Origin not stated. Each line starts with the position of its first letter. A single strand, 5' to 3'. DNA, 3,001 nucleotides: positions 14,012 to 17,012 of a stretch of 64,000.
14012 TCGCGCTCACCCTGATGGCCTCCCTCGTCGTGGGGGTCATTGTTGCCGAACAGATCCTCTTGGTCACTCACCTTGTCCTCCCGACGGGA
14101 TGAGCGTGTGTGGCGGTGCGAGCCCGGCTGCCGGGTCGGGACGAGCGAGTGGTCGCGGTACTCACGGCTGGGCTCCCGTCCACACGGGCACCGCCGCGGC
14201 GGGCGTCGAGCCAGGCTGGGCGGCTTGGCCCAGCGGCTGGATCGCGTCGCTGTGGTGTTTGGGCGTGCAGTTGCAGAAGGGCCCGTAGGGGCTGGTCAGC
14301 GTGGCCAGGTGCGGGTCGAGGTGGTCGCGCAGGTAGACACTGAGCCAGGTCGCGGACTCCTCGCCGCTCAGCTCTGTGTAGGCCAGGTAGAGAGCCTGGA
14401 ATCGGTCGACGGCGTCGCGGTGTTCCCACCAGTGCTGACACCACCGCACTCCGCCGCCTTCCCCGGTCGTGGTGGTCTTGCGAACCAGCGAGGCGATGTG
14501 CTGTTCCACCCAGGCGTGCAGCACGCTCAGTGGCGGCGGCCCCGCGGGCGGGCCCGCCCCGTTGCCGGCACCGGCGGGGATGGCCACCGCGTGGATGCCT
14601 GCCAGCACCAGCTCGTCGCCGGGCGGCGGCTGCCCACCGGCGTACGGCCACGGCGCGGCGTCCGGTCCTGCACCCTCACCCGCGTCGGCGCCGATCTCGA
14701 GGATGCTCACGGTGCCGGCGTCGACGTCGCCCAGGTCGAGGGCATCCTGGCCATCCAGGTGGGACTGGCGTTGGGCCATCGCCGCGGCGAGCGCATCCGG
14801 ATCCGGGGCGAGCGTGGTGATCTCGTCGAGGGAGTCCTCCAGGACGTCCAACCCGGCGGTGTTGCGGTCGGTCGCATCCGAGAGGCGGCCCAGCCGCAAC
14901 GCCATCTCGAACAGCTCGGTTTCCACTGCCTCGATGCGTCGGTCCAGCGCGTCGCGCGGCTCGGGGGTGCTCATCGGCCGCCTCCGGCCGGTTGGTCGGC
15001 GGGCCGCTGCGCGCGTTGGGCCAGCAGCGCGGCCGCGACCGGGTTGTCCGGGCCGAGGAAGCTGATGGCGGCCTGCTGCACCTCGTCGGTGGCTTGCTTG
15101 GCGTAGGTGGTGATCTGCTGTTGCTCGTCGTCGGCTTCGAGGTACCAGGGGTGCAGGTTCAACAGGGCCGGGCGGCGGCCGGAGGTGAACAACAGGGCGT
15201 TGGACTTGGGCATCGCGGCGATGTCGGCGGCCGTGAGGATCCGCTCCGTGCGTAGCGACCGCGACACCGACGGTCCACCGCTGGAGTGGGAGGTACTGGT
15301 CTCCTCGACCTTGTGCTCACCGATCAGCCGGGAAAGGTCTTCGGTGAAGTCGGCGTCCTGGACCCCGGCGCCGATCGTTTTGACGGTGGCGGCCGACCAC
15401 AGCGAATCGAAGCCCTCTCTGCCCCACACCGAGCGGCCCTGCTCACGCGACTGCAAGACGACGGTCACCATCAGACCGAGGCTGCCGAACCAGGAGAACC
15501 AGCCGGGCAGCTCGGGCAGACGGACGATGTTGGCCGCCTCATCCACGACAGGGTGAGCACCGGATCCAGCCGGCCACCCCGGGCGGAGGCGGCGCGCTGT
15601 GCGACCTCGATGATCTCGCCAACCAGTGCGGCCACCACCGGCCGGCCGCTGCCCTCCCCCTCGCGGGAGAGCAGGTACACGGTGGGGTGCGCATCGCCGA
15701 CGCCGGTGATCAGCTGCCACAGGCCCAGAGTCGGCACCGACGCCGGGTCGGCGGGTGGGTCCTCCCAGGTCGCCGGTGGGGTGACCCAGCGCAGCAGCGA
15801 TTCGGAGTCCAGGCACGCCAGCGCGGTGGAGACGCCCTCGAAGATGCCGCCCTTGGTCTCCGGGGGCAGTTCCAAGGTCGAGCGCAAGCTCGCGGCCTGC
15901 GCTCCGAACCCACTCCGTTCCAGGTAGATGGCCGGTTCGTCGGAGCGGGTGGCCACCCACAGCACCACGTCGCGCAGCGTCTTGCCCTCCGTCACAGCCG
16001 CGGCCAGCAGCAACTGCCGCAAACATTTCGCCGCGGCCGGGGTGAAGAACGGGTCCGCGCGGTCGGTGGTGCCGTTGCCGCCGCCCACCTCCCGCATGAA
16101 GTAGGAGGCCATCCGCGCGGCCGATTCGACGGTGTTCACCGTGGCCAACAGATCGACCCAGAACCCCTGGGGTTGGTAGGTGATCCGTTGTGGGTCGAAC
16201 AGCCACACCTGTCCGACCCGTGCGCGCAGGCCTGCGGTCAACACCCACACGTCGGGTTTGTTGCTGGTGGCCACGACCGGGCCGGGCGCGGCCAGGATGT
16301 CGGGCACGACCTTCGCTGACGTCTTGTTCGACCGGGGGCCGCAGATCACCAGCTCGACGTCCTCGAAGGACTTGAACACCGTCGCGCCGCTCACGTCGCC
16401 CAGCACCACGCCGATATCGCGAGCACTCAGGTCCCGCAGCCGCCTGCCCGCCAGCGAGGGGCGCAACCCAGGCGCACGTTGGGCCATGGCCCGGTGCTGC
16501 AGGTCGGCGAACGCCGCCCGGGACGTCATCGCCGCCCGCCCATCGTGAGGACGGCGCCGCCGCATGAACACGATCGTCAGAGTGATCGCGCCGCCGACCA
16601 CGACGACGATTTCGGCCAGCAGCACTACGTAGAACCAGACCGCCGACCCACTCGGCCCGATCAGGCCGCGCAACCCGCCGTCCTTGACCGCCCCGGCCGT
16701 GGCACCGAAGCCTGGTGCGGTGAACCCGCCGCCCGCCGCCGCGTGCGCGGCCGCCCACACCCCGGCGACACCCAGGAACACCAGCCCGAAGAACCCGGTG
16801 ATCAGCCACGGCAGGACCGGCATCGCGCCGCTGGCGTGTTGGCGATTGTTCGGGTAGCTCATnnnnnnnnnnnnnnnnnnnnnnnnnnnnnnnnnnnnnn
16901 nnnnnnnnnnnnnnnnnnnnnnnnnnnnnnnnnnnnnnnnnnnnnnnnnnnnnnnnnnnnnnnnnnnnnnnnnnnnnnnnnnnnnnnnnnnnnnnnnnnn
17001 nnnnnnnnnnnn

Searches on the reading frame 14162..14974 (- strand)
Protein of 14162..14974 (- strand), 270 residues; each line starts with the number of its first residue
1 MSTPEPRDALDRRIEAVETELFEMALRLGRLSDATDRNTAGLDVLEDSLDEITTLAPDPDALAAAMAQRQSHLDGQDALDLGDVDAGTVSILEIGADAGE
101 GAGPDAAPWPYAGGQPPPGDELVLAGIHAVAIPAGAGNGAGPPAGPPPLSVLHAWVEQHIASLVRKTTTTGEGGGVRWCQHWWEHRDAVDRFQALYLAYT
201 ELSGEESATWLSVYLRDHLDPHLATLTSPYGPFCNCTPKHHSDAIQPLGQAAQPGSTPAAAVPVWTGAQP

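Call 66: search_protein_families(library=pfam, proteins=[window:14162-14974:-], max_evalue=0.0001)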
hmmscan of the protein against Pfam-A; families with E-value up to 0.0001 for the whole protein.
window:14162-14974:- (270 aa): 1 family
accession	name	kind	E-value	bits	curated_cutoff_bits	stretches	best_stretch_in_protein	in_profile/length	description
PF16259.10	DUF4913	-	1.2e-24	86.9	25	1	152-244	4-93/104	Domain of unknown function (DUF4913)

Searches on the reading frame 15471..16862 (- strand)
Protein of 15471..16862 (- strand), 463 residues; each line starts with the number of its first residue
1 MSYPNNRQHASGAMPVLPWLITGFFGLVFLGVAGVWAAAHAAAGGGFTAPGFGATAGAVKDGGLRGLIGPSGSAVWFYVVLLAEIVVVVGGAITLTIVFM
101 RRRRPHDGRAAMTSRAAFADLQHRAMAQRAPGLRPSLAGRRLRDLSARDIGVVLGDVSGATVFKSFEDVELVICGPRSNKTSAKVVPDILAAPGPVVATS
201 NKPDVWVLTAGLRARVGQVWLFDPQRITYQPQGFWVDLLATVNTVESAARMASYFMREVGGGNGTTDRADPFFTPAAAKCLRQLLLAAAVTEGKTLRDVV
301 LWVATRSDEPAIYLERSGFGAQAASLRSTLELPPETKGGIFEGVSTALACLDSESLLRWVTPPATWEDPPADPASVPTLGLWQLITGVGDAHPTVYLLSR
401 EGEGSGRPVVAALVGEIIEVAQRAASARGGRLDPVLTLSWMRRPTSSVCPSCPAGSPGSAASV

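Call 66: search_protein_families(library=pfam, proteins=[window:15471-16862:-], max_evalue=0.0001)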
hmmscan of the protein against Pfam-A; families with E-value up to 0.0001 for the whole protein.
window:15471-16862:- (463 aa): 1 family
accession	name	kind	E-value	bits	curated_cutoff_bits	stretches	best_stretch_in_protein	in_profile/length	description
PF02534.20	T4SS-DNA_transf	-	5.3e-08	32.6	20.1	1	166-295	44-170/468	Type IV secretory system Conjugative DNA transfer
